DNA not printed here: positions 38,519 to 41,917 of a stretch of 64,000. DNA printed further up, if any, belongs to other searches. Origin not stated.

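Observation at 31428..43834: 12.4 kb glycan-uptake operon of unusual composition: giant CBM-bearing SBP, two permease pairs, NHL-TPR-Yip1 membrane protein, DUF5696-like exoprotein, no ATPase and no recognisable glycosidase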

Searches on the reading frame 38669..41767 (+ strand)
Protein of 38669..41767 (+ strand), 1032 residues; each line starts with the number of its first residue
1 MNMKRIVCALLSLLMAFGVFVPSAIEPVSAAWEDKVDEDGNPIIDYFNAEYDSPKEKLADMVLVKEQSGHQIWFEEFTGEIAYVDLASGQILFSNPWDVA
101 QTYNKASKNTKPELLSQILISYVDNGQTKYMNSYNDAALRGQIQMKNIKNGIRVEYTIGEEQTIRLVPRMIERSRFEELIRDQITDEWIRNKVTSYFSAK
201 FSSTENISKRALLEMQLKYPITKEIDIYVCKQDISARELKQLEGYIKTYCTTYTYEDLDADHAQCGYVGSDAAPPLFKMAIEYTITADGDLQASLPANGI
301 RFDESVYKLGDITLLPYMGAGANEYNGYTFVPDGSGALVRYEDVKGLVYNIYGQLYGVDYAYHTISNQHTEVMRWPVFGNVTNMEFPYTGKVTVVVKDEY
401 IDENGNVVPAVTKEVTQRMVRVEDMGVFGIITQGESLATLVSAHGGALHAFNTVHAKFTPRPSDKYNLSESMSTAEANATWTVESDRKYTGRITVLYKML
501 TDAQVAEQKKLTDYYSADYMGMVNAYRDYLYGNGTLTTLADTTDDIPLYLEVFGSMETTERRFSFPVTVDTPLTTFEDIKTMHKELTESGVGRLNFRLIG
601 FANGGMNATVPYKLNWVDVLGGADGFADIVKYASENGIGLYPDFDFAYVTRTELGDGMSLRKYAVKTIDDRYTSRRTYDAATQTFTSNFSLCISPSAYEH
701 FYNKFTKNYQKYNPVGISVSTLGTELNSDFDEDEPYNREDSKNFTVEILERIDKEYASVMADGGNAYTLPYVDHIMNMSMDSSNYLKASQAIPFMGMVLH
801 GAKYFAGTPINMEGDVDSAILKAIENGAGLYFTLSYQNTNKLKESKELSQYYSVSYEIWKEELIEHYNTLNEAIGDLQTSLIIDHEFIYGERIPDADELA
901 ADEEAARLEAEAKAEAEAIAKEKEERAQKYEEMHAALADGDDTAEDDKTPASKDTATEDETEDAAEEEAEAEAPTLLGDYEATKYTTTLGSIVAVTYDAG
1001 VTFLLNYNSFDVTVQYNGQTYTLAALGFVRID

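Call 3: search_protein_families(library=pfam, proteins=[window:38669-41767:+], max_evalue=0.01)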
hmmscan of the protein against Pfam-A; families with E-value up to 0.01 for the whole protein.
window:38669-41767:+ (1032 aa): 1 family
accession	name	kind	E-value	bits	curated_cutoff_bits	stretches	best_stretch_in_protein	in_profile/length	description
PF18952.6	DUF5696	-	2.5e-138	462.8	25.6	2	423-887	132-575/612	Family of unknown function (DUF5696)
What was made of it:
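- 38669..41767 (+): DUF5696 protein, 1032 aa. Layout: signal peptide or anchor, N-terminal beta-sandwich, (beta/alpha)8 barrel about 548-880, C-terminal beta domain interrupted by a helical/acidic insertion 896-978. It is the candidate glycoside hydrolase of the system. Pfam PF18952 at E 2.5e-138 (call 3).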

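Call 4: search_protein_families(library=ncbifam, proteins=[window:38669-41767:+], max_evalue=0.01)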
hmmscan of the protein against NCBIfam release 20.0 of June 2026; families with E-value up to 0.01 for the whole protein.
window:38669-41767:+ (1032 aa): 0 families

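Call 13: search_solved_structures(query=window:38669-41767:+, max_evalue=1, show_alignments=2)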
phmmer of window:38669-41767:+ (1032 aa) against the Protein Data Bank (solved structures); distinct sequences matched with E-value up to 1: 1.
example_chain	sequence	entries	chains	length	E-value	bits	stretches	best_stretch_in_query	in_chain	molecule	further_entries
8hgn_A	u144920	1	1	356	0.8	11.1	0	538-610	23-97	Beta-methylmalyl-CoA dehydratase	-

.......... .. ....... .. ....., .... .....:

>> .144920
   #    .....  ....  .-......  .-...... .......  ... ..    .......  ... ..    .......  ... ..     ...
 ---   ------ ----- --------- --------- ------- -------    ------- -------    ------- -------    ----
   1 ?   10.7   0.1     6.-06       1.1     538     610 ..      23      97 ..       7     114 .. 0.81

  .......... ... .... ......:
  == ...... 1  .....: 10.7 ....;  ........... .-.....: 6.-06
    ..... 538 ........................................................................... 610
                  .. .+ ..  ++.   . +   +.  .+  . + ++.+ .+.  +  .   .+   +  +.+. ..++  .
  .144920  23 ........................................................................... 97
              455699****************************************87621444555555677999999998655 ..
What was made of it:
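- On CAZy GH129 (also GH101, GH31, GH36): phmmer against PDB found nothing (call 13).
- Tried and rejected: phmmer against PDB (call 13).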

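Call 16: find_homologous_proteins(query=window:38669-41767:+, max_evalue=0.00001)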
Query window:38669-41767:+ (1032 aa): 1357 proteins with E <= 0.00001 among 8000 candidates; the best 120 are listed.
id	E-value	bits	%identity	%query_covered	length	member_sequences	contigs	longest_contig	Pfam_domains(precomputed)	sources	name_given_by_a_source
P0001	0.0e+0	2310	99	100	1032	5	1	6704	PF18952.7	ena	-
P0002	0.0e+0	2038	86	100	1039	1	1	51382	PF18952.7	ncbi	-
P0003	0.0e+0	1874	79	100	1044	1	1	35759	PF18952.7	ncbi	-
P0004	0.0e+0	1570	70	91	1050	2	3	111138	PF18952.7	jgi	-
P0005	0.0e+0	1554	68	100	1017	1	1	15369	PF18952.7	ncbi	-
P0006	0.0e+0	1544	65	100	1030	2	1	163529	PF18952.7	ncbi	ncbi:MAG: DUF5696 domain-containing protein [Eubacteriales bacterium]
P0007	0.0e+0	1542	67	100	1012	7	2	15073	PF18952.7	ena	-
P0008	0.0e+0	1534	65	100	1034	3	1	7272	PF18952.7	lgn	-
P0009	0.0e+0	1515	65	100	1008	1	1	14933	PF18952.7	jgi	-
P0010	0.0e+0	1489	63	100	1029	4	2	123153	PF18952.7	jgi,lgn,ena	-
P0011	0.0e+0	1481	64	100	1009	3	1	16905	PF18952.7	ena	-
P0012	0.0e+0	1480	64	100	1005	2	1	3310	PF18952.7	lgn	-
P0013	0.0e+0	1480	63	99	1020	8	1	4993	PF18952.7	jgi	-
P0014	0.0e+0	1453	63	100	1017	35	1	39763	PF18952.7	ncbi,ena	-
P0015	0.0e+0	1452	62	100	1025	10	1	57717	PF18952.7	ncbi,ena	-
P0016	0.0e+0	1443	64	91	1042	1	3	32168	PF18952.7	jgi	-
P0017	0.0e+0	1434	64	100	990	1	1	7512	PF18952.7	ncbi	-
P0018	0.0e+0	1425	62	100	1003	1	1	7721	PF18952.7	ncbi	-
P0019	0.0e+0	1423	61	100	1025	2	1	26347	PF18952.7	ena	-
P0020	0.0e+0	1422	62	100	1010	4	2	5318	PF18952.7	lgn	-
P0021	0.0e+0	1422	61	100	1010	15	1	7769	PF18952.7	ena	-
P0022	0.0e+0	1414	61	100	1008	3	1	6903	PF18952.7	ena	-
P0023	0.0e+0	1403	65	87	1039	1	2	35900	PF18952.7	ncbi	-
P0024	0.0e+0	1393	60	100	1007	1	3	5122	PF18952.7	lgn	-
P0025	0.0e+0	1392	61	100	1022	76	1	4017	PF18952.7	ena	-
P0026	0.0e+0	1383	61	100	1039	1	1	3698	PF18952.7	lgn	-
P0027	0.0e+0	1363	59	100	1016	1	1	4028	PF18952.7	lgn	-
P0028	0.0e+0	1360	60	100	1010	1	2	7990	PF18952.7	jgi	-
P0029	0.0e+0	1300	59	87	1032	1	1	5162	PF18952.7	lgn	-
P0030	0.0e+0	1260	58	87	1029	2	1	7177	PF18952.7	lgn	-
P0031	0.0e+0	1258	58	87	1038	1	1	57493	PF18952.7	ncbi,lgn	-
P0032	0.0e+0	1257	58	87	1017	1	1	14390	PF18952.7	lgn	-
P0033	0.0e+0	1256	58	87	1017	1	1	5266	PF18952.7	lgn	-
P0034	0.0e+0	1254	58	87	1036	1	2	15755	PF18952.7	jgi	-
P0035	0.0e+0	1245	57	87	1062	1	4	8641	PF18952.7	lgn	-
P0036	0.0e+0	1243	57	87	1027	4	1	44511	PF18952.7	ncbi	-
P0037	0.0e+0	1243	57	87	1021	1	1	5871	PF18952.7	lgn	-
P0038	0.0e+0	1240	55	100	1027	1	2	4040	PF18952.7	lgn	-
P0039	0.0e+0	1240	57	87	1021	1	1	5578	PF18952.7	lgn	-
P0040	0.0e+0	1239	58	87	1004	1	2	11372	PF18952.7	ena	-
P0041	0.0e+0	1237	57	87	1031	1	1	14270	PF18952.7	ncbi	ncbi:MAG: DUF5696 domain-containing protein [Eubacteriales bacterium]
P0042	0.0e+0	1236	57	88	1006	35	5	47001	PF18952.7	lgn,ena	-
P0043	0.0e+0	1235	55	100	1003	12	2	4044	PF18952.7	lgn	-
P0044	0.0e+0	1235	55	100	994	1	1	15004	PF18952.7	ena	-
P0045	0.0e+0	1235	55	100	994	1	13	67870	PF18952.7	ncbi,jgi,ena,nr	ncbi:MAG: hypothetical protein E7579_01090 [Ruminococcaceae bacterium]|nr:hypothetical protein [Osci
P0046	0.0e+0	1234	55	100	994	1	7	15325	PF18952.7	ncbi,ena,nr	ncbi:hypothetical protein J6B78_08995 [Methanocorpusculum sp.]|nr:hypothetical protein [Methanocorpu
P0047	0.0e+0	1232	55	100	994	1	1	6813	PF18952.7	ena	-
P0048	0.0e+0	1231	55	100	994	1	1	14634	PF18952.7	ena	-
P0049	0.0e+0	1231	55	100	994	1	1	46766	PF18952.7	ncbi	-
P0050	0.0e+0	1230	63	46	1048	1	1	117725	PF18952.7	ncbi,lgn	-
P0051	0.0e+0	1229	56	87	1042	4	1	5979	PF18952.7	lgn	-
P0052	0.0e+0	1226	54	100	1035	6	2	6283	PF18952.7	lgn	-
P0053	0.0e+0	1226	55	100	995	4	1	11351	PF18952.7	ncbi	-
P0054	0.0e+0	1225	55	100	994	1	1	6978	PF18952.7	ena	-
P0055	0.0e+0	1222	54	97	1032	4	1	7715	PF18952.7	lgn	-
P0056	0.0e+0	1222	54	100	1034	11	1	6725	PF18952.7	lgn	-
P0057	0.0e+0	1219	56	87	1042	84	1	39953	PF18952.7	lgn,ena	-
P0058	0.0e+0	1218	53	100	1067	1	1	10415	PF18952.7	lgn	-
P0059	0.0e+0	1213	56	87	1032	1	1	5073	PF18952.7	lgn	-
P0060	0.0e+0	1210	52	100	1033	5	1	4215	PF18952.7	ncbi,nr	ncbi:MAG: hypothetical protein IJ486_04270 [Firmicutes bacterium]|nr:hypothetical protein [Bacillota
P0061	0.0e+0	1209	52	100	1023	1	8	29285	PF18952.7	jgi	-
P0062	0.0e+0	1209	56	59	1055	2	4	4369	PF18952.7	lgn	-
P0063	0.0e+0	1208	55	100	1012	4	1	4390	PF18952.7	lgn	-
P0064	0.0e+0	1208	52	100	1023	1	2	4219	PF18952.7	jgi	-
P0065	0.0e+0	1207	60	46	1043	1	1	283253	PF18952.7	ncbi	-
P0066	0.0e+0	1206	54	87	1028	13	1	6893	PF18952.7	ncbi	-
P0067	0.0e+0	1206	54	100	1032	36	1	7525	PF18952.7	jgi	-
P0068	0.0e+0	1206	52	100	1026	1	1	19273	PF18952.7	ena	-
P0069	0.0e+0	1205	54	87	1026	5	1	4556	PF18952.7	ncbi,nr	ncbi:MAG: hypothetical protein J6S45_00120 [Firmicutes bacterium]|nr:hypothetical protein [Bacillota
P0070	0.0e+0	1205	54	87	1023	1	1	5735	PF18952.7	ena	-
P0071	0.0e+0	1203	54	87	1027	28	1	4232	PF18952.7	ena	-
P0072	0.0e+0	1203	56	87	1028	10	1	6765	PF18952.7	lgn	-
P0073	0.0e+0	1203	54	87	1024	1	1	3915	PF18952.7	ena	-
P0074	0.0e+0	1202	55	87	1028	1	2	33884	PF18952.7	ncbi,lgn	-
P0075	0.0e+0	1202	56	86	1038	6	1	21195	PF18952.7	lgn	-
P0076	0.0e+0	1200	53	100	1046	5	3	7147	PF18952.7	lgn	-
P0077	0.0e+0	1199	55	87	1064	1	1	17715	PF18952.7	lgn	-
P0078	0.0e+0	1199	53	100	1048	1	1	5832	PF18952.7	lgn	-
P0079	0.0e+0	1199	56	86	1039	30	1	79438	PF18952.7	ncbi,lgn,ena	-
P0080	0.0e+0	1192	56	87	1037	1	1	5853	PF18952.7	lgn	-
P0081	0.0e+0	1192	56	87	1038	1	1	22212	PF18952.7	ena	-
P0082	0.0e+0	1192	56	87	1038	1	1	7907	PF18952.7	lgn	-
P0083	0.0e+0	1191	53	100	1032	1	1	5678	PF18952.7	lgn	-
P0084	0.0e+0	1191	56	87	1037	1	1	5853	PF18952.7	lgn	-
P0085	0.0e+0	1191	56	87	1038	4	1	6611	PF18952.7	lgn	-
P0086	0.0e+0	1190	56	87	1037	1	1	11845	PF18952.7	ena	-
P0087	0.0e+0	1190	54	100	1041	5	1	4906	PF18952.7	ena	-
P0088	0.0e+0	1190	52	100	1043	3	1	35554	PF18952.7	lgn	-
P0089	0.0e+0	1190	53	100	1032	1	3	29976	PF18952.7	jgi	-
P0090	0.0e+0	1189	56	87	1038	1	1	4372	PF18952.7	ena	-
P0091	0.0e+0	1189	54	100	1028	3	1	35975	PF18952.7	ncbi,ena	-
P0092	0.0e+0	1188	54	87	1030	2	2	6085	PF18952.7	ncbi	-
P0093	0.0e+0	1188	53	100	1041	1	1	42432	PF18952.7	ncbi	-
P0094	0.0e+0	1188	56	87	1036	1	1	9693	PF18952.7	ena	-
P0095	0.0e+0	1188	55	90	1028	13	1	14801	PF18952.7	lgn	-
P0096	0.0e+0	1187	56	87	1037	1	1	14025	PF18952.7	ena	-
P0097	0.0e+0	1185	53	100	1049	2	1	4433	PF18952.7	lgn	-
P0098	0.0e+0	1185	53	100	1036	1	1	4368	PF18952.7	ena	-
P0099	0.0e+0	1183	54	100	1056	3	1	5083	PF18952.7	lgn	-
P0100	0.0e+0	1182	53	100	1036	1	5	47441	PF18952.7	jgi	-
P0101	0.0e+0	1180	56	87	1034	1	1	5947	PF18952.7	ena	-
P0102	0.0e+0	1178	56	87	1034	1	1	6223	PF18952.7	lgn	-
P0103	0.0e+0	1178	56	87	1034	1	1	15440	PF18952.7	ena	-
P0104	0.0e+0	1178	53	100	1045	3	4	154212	PF18952.7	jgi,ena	-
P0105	0.0e+0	1178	56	87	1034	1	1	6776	PF18952.7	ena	-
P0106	0.0e+0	1177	56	87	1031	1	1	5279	PF18952.7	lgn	-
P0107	0.0e+0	1177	56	87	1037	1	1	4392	PF18952.7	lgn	-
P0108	0.0e+0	1176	56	86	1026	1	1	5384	PF18952.7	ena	-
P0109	0.0e+0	1176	56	87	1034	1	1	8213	PF18952.7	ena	-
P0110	0.0e+0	1176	52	100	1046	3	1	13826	PF18952.7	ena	-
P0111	0.0e+0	1175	55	87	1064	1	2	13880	PF18952.7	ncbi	-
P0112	0.0e+0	1174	55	87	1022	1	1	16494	PF18952.7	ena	-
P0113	0.0e+0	1174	52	100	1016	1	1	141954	PF18952.7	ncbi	-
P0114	0.0e+0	1174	55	87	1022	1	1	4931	PF18952.7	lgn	-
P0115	0.0e+0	1173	61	5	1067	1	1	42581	PF18952.7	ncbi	-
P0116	0.0e+0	1173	56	87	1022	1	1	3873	PF18952.7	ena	-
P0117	0.0e+0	1173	56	87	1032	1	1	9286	PF18952.7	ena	-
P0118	0.0e+0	1172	55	87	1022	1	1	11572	PF18952.7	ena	-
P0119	0.0e+0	1172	55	87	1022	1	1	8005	PF18952.7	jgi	-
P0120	0.0e+0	1170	52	100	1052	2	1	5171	PF18952.7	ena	-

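Call 17: find_encoding_contigs(protein=P0006, flank=10000, max_places=2)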
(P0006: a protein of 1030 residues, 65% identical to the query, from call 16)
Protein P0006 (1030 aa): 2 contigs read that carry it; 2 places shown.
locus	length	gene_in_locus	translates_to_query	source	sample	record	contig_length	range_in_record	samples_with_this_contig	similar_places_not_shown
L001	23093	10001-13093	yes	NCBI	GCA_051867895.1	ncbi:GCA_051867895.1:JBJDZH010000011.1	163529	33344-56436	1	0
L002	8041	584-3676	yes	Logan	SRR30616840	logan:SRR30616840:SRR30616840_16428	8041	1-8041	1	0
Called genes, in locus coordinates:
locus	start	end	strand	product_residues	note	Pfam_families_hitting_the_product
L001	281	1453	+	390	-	PF00266:Aminotran_5, PF00155:Aminotran_1_2 (faint)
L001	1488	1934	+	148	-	PF01592:NifU_N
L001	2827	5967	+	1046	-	PF25275:Golvesin_C (faint), PF01547:SBP_bac_1, PF13416:SBP_bac_8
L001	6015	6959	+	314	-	PF00528:BPD_transp_1 (faint)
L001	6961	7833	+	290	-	PF00528:BPD_transp_1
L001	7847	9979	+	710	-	PF01436:NHL (faint), PF07719:TPR_2 (faint), PF13432:TPR_16, PF04893:Yip1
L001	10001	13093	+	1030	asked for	PF18952:DUF5696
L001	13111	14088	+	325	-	PF00528:BPD_transp_1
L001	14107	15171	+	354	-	PF00528:BPD_transp_1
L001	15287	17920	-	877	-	PF01411:tRNA-synt_2c, PF07973:tRNA_SAD, PF02272:DHHA1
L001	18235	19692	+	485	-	PF22848:ASD1_dom, PF06964:Alpha-L-AF_C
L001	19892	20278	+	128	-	-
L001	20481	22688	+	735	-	PF14498:Glyco_hyd_65N_2, PF22124:Glyco_hydro_95_cat, PF21307:Glyco_hydro_95_C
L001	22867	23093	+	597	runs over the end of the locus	PF00664:ABC_membrane, PF00005:ABC_tran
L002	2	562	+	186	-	?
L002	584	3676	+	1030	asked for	PF18952:DUF5696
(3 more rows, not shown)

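Call 18: find_encoding_contigs(protein=P0045, flank=10000, max_places=2)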
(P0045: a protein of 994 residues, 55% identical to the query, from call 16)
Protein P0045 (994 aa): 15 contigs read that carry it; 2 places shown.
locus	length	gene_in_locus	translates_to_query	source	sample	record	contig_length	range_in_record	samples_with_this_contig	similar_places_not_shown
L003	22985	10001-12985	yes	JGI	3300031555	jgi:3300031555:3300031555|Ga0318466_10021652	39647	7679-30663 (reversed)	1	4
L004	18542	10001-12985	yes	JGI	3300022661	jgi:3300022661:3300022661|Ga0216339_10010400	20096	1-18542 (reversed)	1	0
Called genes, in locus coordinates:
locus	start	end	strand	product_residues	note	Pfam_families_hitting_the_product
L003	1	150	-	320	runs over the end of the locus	PF00480:ROK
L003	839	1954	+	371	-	PF00266:Aminotran_5, PF00155:Aminotran_1_2 (weak)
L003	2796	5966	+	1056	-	PF25275:Golvesin_C (faint), PF01547:SBP_bac_1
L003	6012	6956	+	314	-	PF00528:BPD_transp_1 (weak)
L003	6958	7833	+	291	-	PF00528:BPD_transp_1 (weak)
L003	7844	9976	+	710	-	PF01436:NHL (faint), PF04893:Yip1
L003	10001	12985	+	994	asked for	PF18952:DUF5696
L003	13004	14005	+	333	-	PF00528:BPD_transp_1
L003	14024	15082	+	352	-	PF00528:BPD_transp_1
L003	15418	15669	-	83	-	-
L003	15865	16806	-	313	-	-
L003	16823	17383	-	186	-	PF06962:rRNA_methylase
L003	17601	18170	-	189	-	PF01558:POR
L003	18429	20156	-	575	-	PF01855:POR_N, PF02775:TPP_enzyme_C, PF12797:Fer4_2 (faint), PF00037:Fer4 (weak)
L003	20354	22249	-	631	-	PF13292:DXP_synthase_N, PF00456:Transketolase_N (faint), PF02779:Transket_pyr, PF02780:Transketolase_C (weak)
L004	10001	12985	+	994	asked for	PF18952:DUF5696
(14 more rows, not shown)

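Call 19: find_encoding_contigs(protein=P0113, flank=10000, max_places=2)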
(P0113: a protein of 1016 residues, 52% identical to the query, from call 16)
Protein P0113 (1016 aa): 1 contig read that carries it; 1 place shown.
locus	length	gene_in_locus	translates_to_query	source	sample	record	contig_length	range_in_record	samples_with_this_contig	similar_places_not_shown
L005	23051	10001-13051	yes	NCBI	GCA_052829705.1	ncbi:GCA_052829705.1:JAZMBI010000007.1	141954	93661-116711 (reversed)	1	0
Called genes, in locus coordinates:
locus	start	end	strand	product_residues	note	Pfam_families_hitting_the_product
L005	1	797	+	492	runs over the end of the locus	-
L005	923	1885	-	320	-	PF00480:ROK, PF01869:BcrAD_BadFG (faint)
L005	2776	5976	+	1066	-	-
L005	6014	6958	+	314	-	PF00528:BPD_transp_1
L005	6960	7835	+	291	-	PF00528:BPD_transp_1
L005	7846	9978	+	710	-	PF00515:TPR_1 (faint), PF04893:Yip1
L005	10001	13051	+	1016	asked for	PF18952:DUF5696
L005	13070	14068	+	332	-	PF00528:BPD_transp_1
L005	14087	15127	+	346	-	PF00528:BPD_transp_1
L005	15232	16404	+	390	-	PF00251:Glyco_hydro_32N, PF04041:Glyco_hydro_130 (faint), PF04616:Glyco_hydro_43 (faint)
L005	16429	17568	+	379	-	-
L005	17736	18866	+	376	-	PF00154:RecA_N, PF06745:ATPase (weak), PF08423:Rad51, PF13481:AAA_25 (faint), PF27531:MT3502_N (weak), PF21096:RecA_C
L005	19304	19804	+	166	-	PF14242:DUF4342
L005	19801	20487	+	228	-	PF00072:Response_reg, PF00486:Trans_reg_C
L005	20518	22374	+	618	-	PF00512:HisKA, PF02518:HATPase_c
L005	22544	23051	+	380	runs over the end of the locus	PF02463:SMC_N, PF13175:AAA_15 (weak), PF13304:AAA_21 (faint)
